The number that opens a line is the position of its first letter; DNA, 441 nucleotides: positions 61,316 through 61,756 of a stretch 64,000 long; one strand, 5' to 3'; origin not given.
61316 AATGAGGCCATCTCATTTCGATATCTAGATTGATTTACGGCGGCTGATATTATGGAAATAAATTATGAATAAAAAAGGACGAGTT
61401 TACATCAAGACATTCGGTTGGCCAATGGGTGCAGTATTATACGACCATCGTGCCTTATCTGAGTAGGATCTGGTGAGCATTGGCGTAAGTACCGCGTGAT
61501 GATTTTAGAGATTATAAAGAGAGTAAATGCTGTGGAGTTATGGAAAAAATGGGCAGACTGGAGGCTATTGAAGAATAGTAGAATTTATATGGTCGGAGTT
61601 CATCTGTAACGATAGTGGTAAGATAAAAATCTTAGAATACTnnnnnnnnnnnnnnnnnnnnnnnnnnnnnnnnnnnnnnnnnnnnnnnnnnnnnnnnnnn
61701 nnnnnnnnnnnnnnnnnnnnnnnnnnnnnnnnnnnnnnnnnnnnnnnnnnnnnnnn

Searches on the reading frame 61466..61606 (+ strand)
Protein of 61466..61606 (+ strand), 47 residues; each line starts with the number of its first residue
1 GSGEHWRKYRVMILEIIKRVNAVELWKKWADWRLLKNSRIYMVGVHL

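Call 34: find_homologous_proteins(query=A3, max_evalue=10)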
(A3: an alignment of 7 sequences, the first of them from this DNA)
Query A3 (7 sequences) (47 aa, profile of the alignment): 1 proteins with E <= 10 among 25 candidates.
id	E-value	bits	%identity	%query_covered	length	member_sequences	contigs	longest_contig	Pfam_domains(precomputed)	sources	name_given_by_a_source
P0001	3.6e-11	60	74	49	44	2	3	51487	-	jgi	-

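Call 36: find_encoding_contigs(protein=P0001, flank=10000, max_places=6)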
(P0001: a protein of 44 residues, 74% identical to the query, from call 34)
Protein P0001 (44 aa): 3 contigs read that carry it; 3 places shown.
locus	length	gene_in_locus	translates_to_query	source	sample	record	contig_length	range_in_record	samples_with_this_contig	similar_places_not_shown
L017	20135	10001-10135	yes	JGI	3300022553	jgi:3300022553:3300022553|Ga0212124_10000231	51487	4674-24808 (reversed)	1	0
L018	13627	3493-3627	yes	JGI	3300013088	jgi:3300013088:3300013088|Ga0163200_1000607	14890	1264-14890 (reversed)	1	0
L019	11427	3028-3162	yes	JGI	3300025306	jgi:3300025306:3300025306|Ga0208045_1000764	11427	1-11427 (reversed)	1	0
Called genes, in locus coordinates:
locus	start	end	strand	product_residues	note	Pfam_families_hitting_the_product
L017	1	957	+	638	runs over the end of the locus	PF12564:TypeIII_RM_meth, PF01555:N6_N4_Mtase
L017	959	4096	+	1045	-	PF04851:ResIII, PF00270:DEAD (weak), PF27159:HI_1054_N, PF27365:HI_1054, PF00717:Peptidase_S24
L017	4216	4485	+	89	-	-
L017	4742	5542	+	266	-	-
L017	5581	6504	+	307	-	-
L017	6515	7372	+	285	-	PF18928:DUF5677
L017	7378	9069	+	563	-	PF00239:Resolvase, PF07508:Recombinase, PF13408:Zn_ribbon_recom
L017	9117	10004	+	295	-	PF00561:Abhydrolase_1, PF12146:Hydrolase_4, PF12697:Abhydrolase_6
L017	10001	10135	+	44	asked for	-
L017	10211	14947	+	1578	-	-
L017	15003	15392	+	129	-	PF00376:MerR (weak), PF12728:HTH_17 (weak)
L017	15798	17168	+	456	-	PF07916:TraG_N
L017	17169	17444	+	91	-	-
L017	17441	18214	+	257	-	PF13814:Replic_Relax (faint)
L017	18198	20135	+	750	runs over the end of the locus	PF02534:T4SS-DNA_transf (faint), PF10412:TrwB_AAD_bind (faint), PF12696:TraG-D_C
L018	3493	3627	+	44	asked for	-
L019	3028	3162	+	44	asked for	-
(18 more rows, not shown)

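Call 43: find_homologous_proteins(query=L017:7378-9066:+, max_evalue=1e-20)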
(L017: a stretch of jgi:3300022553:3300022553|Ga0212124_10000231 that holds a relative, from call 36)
Query L017:7378-9066:+ (563 aa): 1138 proteins with E <= 1e-20 among 8000 candidates; the best 120 are listed.
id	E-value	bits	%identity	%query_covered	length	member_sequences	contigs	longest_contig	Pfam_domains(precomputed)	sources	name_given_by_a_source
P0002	0.0e+0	1255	100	100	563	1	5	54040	PF07508.20,PF00239.27,PF13408.13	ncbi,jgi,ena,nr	ncbi:recombinase family protein [bacterium]|nr:MAG: recombinase family protein [bacterium]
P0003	0.0e+0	1125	90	99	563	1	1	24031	PF07508.20,PF00239.27,PF13408.13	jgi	-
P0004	0.0e+0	1119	92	97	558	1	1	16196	PF07508.20,PF00239.27,PF13408.13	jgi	-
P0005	0.0e+0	1112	92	96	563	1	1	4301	PF07508.20,PF00239.27,PF13408.13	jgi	-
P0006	0.0e+0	1110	92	96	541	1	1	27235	PF07508.20,PF00239.27,PF13408.13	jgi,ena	-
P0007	0.0e+0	1101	92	96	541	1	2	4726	PF07508.20,PF00239.27,PF13408.13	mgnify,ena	mgnify:CR=1 FL=1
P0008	0.0e+0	1101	91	96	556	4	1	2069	PF07508.20,PF00239.27,PF13408.13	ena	-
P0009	0.0e+0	1099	91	96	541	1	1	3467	PF07508.20,PF00239.27,PF13408.13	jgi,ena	-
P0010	0.0e+0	1091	91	96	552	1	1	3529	PF07508.20,PF00239.27,PF13408.13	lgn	-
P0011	0.0e+0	1079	89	96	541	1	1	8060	PF07508.20,PF00239.27,PF13408.13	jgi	jgi:site-specific DNA recombinase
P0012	0.0e+0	1078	85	99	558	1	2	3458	PF07508.20,PF00239.27,PF13408.13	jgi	jgi:site-specific DNA recombinase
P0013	0.0e+0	1078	90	95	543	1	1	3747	PF07508.20,PF00239.27,PF13408.13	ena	-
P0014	0.0e+0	1078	89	96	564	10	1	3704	PF07508.20,PF00239.27,PF13408.13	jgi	jgi:site-specific DNA recombinase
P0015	0.0e+0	1075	88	96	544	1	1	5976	PF07508.20,PF00239.27,PF13408.13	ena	-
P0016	0.0e+0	1073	88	96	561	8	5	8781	PF07508.20,PF00239.27,PF13408.13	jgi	jgi:site-specific DNA recombinase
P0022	0.0e+0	1048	84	99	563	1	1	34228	PF07508.20,PF00239.27,PF13408.13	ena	-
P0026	0.0e+0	1036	84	98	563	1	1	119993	PF07508.20,PF00239.27,PF13408.13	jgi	jgi:site-specific DNA recombinase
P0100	3.0e-226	770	65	97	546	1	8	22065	PF07508.20,PF00239.27,PF13408.13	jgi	-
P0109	3.3e-220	750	63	95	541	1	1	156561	PF07508.20,PF00239.27,PF13408.13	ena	-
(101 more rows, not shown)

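Call 45: find_encoding_contigs(protein=P0022, flank=10000, max_places=3)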
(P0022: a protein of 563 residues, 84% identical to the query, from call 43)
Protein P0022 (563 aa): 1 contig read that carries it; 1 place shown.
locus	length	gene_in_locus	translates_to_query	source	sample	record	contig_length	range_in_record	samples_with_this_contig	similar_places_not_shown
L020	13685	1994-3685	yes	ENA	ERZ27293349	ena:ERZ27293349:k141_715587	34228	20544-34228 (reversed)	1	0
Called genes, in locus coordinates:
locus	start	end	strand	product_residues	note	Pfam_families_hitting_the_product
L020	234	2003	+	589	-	PF00580:UvrD-helicase (weak), PF01443:Viral_helicase1 (faint), PF13245:AAA_19, PF00580:UvrD-helicase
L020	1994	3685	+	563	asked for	PF00239:Resolvase, PF07508:Recombinase, PF13408:Zn_ribbon_recom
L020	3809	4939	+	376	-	PF13784:Fic_N, PF02661:Fic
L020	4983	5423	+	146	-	-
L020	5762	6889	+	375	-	PF13776:DUF4172, PF02661:Fic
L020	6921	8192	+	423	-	PF00919:UPF0004, PF04055:Radical_SAM, PF01938:TRAM (weak)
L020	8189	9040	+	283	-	PF07719:TPR_2 (faint), PF13424:TPR_12 (faint), PF13432:TPR_16 (faint), PF14559:TPR_19 (faint), PF00515:TPR_1 (faint), PF13181:TPR_8 (faint), PF13174:TPR_6 (weak), PF05036:SPOR, +1 more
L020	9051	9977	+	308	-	PF01745:IPT (weak), PF01715:IPPT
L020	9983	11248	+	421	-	PF13167:GTP-bdg_N, PF02492:cobW (faint), PF16360:GTP-bdg_M, PF03193:RsgA_GTPase (faint), PF00009:GTP_EFTU (faint), PF01926:MMR_HSR1, PF02421:FeoB_N, PF19275:HflX_C, +1 more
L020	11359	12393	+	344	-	PF01628:HrcA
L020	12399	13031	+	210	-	PF01025:GrpE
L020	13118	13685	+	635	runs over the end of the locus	PF00012:HSP70, PF06723:MreB_Mbl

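Call 46: find_encoding_contigs(protein=P0003, flank=10000, max_places=3)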
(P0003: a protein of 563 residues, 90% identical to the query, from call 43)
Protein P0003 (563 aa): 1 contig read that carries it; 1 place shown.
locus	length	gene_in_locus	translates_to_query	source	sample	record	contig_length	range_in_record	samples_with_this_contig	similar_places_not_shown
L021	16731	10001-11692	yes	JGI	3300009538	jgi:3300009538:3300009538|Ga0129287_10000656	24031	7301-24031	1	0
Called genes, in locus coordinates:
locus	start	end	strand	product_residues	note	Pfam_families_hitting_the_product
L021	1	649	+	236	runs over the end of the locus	-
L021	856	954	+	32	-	-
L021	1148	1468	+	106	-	PF20586:DUF6788 (weak)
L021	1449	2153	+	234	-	PF12281:NTP_transf_8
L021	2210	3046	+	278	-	PF01135:PCMT, PF01209:Ubie_methyltran, PF06325:PrmA, PF13489:Methyltransf_23, PF13847:Methyltransf_31, PF08241:Methyltransf_11, PF08242:Methyltransf_12, PF13649:Methyltransf_25, +7 more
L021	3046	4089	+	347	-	PF01758:SBF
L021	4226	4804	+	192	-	PF01909:NTP_transf_2, PF18765:Polbeta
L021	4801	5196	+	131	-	-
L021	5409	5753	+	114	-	PF07883:Cupin_2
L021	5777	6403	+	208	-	PF20046:DUF6448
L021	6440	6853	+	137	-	-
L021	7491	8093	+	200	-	PF13338:AbiEi_4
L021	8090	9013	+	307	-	PF08843:AbiEii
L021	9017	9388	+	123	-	-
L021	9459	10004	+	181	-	-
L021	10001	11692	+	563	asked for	PF00239:Resolvase, PF07508:Recombinase, PF13408:Zn_ribbon_recom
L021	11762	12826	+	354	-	-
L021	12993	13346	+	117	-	PF02954:HTH_8 (faint)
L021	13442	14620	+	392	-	PF00919:UPF0004, PF04055:Radical_SAM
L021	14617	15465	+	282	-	PF12895:ANAPC3 (faint), PF10602:RPN7 (faint), PF13174:TPR_6 (faint), PF13525:YfiO (faint), PF13428:TPR_14 (faint), PF07719:TPR_2 (faint), PF13181:TPR_8 (faint), PF05036:SPOR, +1 more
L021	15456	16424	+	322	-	PF01745:IPT (faint), PF01715:IPPT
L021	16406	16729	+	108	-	?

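Call 49: find_encoding_contigs(protein=P0109, flank=10000, max_places=2)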
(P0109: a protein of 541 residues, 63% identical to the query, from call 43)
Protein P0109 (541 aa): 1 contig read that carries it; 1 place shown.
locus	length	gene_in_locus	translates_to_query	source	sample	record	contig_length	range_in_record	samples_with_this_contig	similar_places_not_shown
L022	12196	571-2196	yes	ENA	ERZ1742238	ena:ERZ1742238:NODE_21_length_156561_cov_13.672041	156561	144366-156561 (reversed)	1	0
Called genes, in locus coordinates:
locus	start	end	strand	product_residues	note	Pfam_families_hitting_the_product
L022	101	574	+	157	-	-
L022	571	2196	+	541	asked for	PF00239:Resolvase, PF07508:Recombinase, PF13408:Zn_ribbon_recom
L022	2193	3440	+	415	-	PF00919:UPF0004, PF04055:Radical_SAM, PF01938:TRAM (weak)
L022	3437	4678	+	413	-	PF00919:UPF0004, PF04055:Radical_SAM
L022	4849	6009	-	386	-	PF01743:PolyA_pol, PF12627:PolyA_pol_RNAbd (faint)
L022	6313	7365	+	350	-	PF00383:dCMP_cyt_deam_1, PF14437:MafB19-deam, PF01872:RibD_C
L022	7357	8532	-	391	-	PF13596:PAS_10 (faint), PF00989:PAS, PF08448:PAS_4, PF13426:PAS_9, PF00512:HisKA, PF02518:HATPase_c, PF14501:HATPase_c_5 (weak)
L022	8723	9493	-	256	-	PF06750:A24_N_bact, PF01478:Peptidase_A24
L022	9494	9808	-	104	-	-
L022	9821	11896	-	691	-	PF17191:RecG_wedge, PF01336:tRNA_anti-codon (weak), PF00270:DEAD, PF04851:ResIII, PF00271:Helicase_C, PF19833:RecG_dom3_C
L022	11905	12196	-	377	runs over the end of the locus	PF08529:NusA_N, PF00575:S1 (weak), PF13184:KH_NusA_1st, PF26594:KH_NusA_2nd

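Call 50: find_encoding_contigs(protein=P0026, flank=10000, max_places=2)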
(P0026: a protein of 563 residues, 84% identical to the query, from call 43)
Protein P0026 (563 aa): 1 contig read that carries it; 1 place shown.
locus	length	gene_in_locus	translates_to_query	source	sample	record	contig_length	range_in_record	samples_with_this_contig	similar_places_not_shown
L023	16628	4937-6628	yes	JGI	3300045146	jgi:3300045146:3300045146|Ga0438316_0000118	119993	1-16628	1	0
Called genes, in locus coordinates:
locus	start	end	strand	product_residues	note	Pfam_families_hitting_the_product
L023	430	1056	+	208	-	PF01909:NTP_transf_2, PF18765:Polbeta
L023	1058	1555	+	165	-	PF05168:HEPN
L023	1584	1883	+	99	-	-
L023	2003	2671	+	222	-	PF18780:HNH_repeat, PF01844:HNH, PF14279:HNH_5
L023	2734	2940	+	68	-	-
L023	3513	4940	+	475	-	-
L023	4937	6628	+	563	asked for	PF00239:Resolvase, PF07508:Recombinase, PF13408:Zn_ribbon_recom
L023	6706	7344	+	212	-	PF06439:3keto-disac_hyd (weak), PF21708:Glyco_hydro_59_C (weak)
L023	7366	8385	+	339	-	PF13531:SBP_bac_11, PF01547:SBP_bac_1, PF13416:SBP_bac_8, PF13343:SBP_bac_6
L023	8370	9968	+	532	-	PF00528:BPD_transp_1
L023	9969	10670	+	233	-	PF00005:ABC_tran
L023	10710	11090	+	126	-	-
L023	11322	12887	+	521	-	-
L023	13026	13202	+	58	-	PF12728:HTH_17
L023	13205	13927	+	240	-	PF09509:Hypoth_Ymh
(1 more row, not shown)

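Call 67: search_solved_structures(query=P0002, max_evalue=0.001)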
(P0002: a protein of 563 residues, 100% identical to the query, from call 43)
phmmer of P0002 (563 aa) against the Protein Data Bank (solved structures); distinct sequences matched with E-value up to 0.001: 18.
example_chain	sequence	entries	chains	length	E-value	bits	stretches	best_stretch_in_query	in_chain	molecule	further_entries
3bvp_A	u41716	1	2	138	1.2e-24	90.1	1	2-132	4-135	TP901-1 Integrase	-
3guv_A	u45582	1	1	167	1.4e-21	80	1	2-155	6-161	Site-specific recombinase, resolvase family protein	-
9dxh_A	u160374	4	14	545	2.8e-21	79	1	36-488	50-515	Resolvase homolog YokA | Site-specific recombinase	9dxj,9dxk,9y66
9dxd_A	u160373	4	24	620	3.3e-21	78.8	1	36-494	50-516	Resolvase homolog YokA,SPbeta prophage-derived uncharacterized protein YotN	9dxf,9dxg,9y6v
4m6f_A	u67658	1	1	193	2e-18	69.6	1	6-186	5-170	DNA-invertase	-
3uj3_X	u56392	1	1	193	2.7e-18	69.1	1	42-186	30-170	DNA-invertase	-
2gm4_A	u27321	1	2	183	3.1e-11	45.8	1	6-150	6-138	Transposon gamma-delta resolvase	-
1gdr_A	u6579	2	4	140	2.6e-10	42.8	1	2-149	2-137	GAMMA DELTA-RESOLVASE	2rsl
1gdt_A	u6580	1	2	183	3.2e-10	42.5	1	3-150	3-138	PROTEIN (GAMMA DELTA RESOLVASE)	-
1zr2_A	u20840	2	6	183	5.6e-10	41.7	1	6-150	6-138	Transposon gamma-delta resolvase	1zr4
5cy1_A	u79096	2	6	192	1e-09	40.8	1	6-150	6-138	Transposon Tn3 resolvase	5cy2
2mhc_A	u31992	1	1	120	1.6e-09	40.1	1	4-85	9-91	TnpX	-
2gm5_A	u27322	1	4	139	2.5e-09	39.5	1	20-143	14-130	Transposon gamma-delta resolvase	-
3g13_A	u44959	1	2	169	4.9e-09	38.6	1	2-154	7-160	Putative conjugative transposon recombinase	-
9iu2_A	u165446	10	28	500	1.7e-08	36.8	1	20-310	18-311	Integrase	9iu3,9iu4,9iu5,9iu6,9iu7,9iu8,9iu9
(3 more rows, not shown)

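Call 75: find_encoding_contigs(protein=P0100, flank=6000, max_places=8)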
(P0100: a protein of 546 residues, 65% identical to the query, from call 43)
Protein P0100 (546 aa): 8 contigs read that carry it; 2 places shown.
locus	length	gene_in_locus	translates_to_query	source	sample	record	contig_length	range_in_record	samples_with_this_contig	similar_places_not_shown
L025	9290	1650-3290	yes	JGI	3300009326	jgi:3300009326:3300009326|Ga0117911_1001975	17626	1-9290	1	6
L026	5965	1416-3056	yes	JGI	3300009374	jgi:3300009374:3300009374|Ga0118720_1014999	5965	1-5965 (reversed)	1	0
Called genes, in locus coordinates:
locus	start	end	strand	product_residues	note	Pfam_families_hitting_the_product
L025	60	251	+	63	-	-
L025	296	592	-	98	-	-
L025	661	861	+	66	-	PF02954:HTH_8 (weak), PF00376:MerR (weak), PF12728:HTH_17 (weak), PF13411:MerR_1 (weak)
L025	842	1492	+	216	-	PF01936:NYN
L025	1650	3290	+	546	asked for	PF00239:Resolvase, PF07508:Recombinase, PF13408:Zn_ribbon_recom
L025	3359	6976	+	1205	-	-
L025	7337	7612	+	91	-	-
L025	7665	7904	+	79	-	-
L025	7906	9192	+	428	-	PF12773:DZR (weak), PF13248:Zn_ribbon_3 (faint), PF14952:zf-tcix (weak)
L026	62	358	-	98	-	-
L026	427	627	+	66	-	PF02954:HTH_8 (weak), PF00376:MerR (weak), PF12728:HTH_17 (weak), PF13411:MerR_1 (weak)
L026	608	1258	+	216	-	PF01936:NYN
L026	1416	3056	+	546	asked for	PF00239:Resolvase, PF07508:Recombinase, PF13408:Zn_ribbon_recom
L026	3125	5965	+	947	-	?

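Call 81: search_protein_families(library=ncbifam, proteins=[L022:2124-3440:+, L020:6885-8192:+, L021:13457-14620:+, L022:3437-4678:+], max_evalue=1e-10)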
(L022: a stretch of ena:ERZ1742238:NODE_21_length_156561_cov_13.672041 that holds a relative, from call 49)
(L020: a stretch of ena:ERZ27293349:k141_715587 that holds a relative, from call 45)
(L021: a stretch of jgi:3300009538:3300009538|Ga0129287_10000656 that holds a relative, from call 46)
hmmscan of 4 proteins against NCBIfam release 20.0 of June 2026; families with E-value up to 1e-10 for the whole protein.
L022:2124-3440:+ (438 aa): 9 families
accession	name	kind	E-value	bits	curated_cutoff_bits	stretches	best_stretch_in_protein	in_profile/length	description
TIGR01574.1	miaB-methiolase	equivalog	3.4e-145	484.4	355.3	1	15-437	2-437/437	tRNA (N6-isopentenyl adenosine(37)-C2)-methylthiotransferase MiaB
TIGR00089.1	TIGR00089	subfamily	8.2e-139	463.1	251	1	14-434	1-429/429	MiaB/RimO family radical SAM methylthiotransferase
NF010916.0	PRK14336.1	equivalog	2.2e-106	356.1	606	1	13-438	2-414/418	tRNA (N6-isopentenyl adenosine(37)-C2)-methylthiotransferase MiaB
TIGR01579.1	MiaB-like-C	equivalog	9.3e-96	321.6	357.05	1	17-424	1-416/416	tRNA (N(6)-L-threonylcarbamoyladenosine(37)-C(2))-methylthiotransferase MtaB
TIGR01125.1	TIGR01125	equivalog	5.9e-80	269.4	356.95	1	14-403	1-395/432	30S ribosomal protein S12 methylthiotransferase RimO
TIGR01578.1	MiaB-like-B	hypoth_equivalog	7.4e-79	265.5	314.7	1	14-424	1-408/421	tRNA (N(6)-L-threonylcarbamoyladenosine(37)-C(2))-methylthiotransferase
TIGR04014.1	B12_SAM_MJ_0865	equivalog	3.1e-23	82.2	360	1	151-347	156-357/434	methyl-coenzyme M reductase glutamine C-methyltransferase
TIGR04013.1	B12_SAM_MJ_1487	hypoth_equivalog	7.6e-20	71.1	251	1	148-349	147-358/382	TIGR04013 family B12-binding domain/radical SAM domain-containing protein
TIGR04479.1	bcpD_PhpK_rSAM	subfamily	4.3e-15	55.1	600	1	160-327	249-410/504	PhpK family radical SAM P-methyltransferase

L020:6885-8192:+ (435 aa): 9 families
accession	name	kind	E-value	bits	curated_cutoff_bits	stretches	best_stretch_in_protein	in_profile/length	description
TIGR01574.1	miaB-methiolase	equivalog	3.3e-140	468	355.3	1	3-432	1-435/437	tRNA (N6-isopentenyl adenosine(37)-C2)-methylthiotransferase MiaB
TIGR00089.1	TIGR00089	subfamily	7.1e-140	466.6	251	1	3-431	1-429/429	MiaB/RimO family radical SAM methylthiotransferase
NF010916.0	PRK14336.1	equivalog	1.8e-107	359.7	606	1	4-432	4-411/418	tRNA (N6-isopentenyl adenosine(37)-C2)-methylthiotransferase MiaB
TIGR01579.1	MiaB-like-C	equivalog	2.4e-102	343.3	357.05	1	6-389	1-386/416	tRNA (N(6)-L-threonylcarbamoyladenosine(37)-C(2))-methylthiotransferase MtaB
TIGR01125.1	TIGR01125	equivalog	4.8e-83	279.6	356.95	1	3-430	1-431/432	30S ribosomal protein S12 methylthiotransferase RimO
TIGR01578.1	MiaB-like-B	hypoth_equivalog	5.1e-75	252.8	314.7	1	3-431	1-418/421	tRNA (N(6)-L-threonylcarbamoyladenosine(37)-C(2))-methylthiotransferase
TIGR04014.1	B12_SAM_MJ_0865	equivalog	9.5e-24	84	360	1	149-340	164-355/434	methyl-coenzyme M reductase glutamine C-methyltransferase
TIGR04013.1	B12_SAM_MJ_1487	hypoth_equivalog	2.3e-20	72.8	251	1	137-323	143-335/382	TIGR04013 family B12-binding domain/radical SAM domain-containing protein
TIGR04479.1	bcpD_PhpK_rSAM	subfamily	5.4e-17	61.3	600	1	146-324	242-412/504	PhpK family radical SAM P-methyltransferase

L021:13457-14620:+ (387 aa): 9 families
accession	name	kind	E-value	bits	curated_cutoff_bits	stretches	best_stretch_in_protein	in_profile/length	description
TIGR01574.1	miaB-methiolase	equivalog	4.3e-120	401.7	355.3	1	4-385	1-373/437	tRNA (N6-isopentenyl adenosine(37)-C2)-methylthiotransferase MiaB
TIGR00089.1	TIGR00089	subfamily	5.3e-118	394.5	251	1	4-386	1-367/429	MiaB/RimO family radical SAM methylthiotransferase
NF010916.0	PRK14336.1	equivalog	3.8e-83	279.6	606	2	157-383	126-350/418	tRNA (N6-isopentenyl adenosine(37)-C2)-methylthiotransferase MiaB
TIGR01579.1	MiaB-like-C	equivalog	1.5e-79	268.2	357.05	1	7-384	1-365/416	tRNA (N(6)-L-threonylcarbamoyladenosine(37)-C(2))-methylthiotransferase MtaB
TIGR01125.1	TIGR01125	equivalog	2.7e-77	260.7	356.95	1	4-385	1-364/432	30S ribosomal protein S12 methylthiotransferase RimO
TIGR01578.1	MiaB-like-B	hypoth_equivalog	1.5e-65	221.7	314.7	1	4-386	1-360/421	tRNA (N(6)-L-threonylcarbamoyladenosine(37)-C(2))-methylthiotransferase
TIGR04013.1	B12_SAM_MJ_1487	hypoth_equivalog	1.7e-26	93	251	1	32-364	36-362/382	TIGR04013 family B12-binding domain/radical SAM domain-containing protein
TIGR04014.1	B12_SAM_MJ_0865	equivalog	3.1e-24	85.5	360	1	155-367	159-366/434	methyl-coenzyme M reductase glutamine C-methyltransferase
TIGR04479.1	bcpD_PhpK_rSAM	subfamily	8.2e-13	47.5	600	1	140-337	223-409/504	PhpK family radical SAM P-methyltransferase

L022:3437-4678:+ (413 aa): 9 families
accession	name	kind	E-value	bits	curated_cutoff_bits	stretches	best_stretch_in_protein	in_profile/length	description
TIGR01579.1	MiaB-like-C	equivalog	2.9e-118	395.7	357.05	1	5-397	1-416/416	tRNA (N(6)-L-threonylcarbamoyladenosine(37)-C(2))-methylthiotransferase MtaB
TIGR00089.1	TIGR00089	subfamily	8.9e-105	350.9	251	1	3-407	2-429/429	MiaB/RimO family radical SAM methylthiotransferase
TIGR01574.1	miaB-methiolase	equivalog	6.5e-72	242.9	355.3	1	3-398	2-425/437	tRNA (N6-isopentenyl adenosine(37)-C2)-methylthiotransferase MiaB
TIGR01578.1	MiaB-like-B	hypoth_equivalog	5.2e-69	233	314.7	1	7-409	6-420/421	tRNA (N(6)-L-threonylcarbamoyladenosine(37)-C(2))-methylthiotransferase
TIGR01125.1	TIGR01125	equivalog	4.6e-66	223.7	356.95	1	4-368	3-384/432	30S ribosomal protein S12 methylthiotransferase RimO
NF010916.0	PRK14336.1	equivalog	1.6e-55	188.6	606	1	3-400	4-403/418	tRNA (N6-isopentenyl adenosine(37)-C2)-methylthiotransferase MiaB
TIGR04014.1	B12_SAM_MJ_0865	equivalog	1.4e-18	66.9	360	1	124-378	161-410/434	methyl-coenzyme M reductase glutamine C-methyltransferase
TIGR04479.1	bcpD_PhpK_rSAM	subfamily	1.1e-15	57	600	1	127-304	245-413/504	PhpK family radical SAM P-methyltransferase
TIGR04013.1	B12_SAM_MJ_1487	hypoth_equivalog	1.1e-12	47.5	251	1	121-298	149-331/382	TIGR04013 family B12-binding domain/radical SAM domain-containing protein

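Call 82: search_dna_similar(query=P0002, collection=phages, mode=protein, max_rows=15)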
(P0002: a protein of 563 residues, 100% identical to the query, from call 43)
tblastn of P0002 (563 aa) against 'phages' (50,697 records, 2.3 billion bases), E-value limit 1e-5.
Records with a match: 1023; places in all: 1174; records where one place covers at least 80% of the query: 85.
Best place of each record, by identity: <60% 1023.
By first word of the organism name: Streptococcus 160; Mycobacterium 108; Staphylococcus 99; Ralstonia 98; Bacteriophage 91; Streptomyces 70; Bacillus 67; Arthrobacter 59; Clostridium 24; Paenibacillus 22; and 69 more.
By host as written in the record: - 145; Mycobacterium smegmatis mc2 155 82; Ralstonia solanacearum 69; Arthrobacter globiformis B-2979 37; Staphylococcus aureus 36; Streptomyces lividans JI 1326 17; Bacillus anthracis 16; Enterococcus faecalis 15; and 338 more.
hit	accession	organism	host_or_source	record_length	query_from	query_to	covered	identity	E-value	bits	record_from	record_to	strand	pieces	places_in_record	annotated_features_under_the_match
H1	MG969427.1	Anoxybacillus phage A403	Anoxybacillus caldiproteolyticus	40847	1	474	84%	33.2%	2e-46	181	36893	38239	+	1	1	site-specific recombinase for integration and excision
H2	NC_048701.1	Anoxybacillus phage A403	Anoxybacillus caldiproteolyticus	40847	1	474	84%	33.2%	2e-46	181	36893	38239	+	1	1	integrase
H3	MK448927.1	Streptococcus phage Javan394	Streptococcus parauberis KRS-02083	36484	2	454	80%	31.6%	6e-46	179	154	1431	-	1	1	integrase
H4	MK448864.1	Streptococcus phage Javan180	Streptococcus equi 4047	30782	2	477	85%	30.0%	7e-37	152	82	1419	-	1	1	integrase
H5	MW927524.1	Paenibacillus phage Riker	Paenibacillus larvae ATCC 9545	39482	1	445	79%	32.1%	1e-47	184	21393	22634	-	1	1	serine integrase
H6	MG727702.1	Paenibacillus phage Likha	Paenibacillus larvae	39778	1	445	79%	32.1%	1e-47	184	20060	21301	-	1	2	integrase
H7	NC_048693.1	Paenibacillus phage Likha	Paenibacillus larvae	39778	1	445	79%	32.1%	1e-47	184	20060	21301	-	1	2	integrase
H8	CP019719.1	Paenibacillus phage phiERICV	Paenibacillus larvae subsp. larvae ...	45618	1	445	79%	32.1%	2e-47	184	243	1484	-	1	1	cisA_1: putative DNA recombinase CisA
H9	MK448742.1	Streptococcus phage Javan37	Streptococcus agalactiae ERR126810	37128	2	478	85%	29.9%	5e-36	150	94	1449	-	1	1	DNA invertase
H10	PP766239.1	Streptococcus phage phiGBSVK-E2_GBSInt11.1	Streptococcus agalactiae JN_AR_GBS406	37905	2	478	85%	29.9%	5e-36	150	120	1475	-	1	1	integrase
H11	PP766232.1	Streptococcus phage phiGBSVK-E1_GBSInt11.1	Streptococcus agalactiae JN_AR_GBS376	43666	2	478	85%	29.9%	6e-36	149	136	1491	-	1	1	integrase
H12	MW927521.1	Paenibacillus phage Norbert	Paenibacillus larvae ATCC 9545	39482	1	445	79%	31.8%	4e-47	183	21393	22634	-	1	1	serine integrase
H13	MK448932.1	Streptococcus phage Javan42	Streptococcus agalactiae ES-PW-160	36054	2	447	79%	31.6%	2e-37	154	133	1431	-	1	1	integrase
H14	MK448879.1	Streptococcus phage Javan226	Streptococcus gallolyticus DD03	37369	2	444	79%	31.8%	6e-39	159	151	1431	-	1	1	DNA invertase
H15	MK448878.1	Streptococcus phage Javan224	Streptococcus gallolyticus DD02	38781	2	444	79%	31.8%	8e-39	158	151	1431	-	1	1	DNA invertase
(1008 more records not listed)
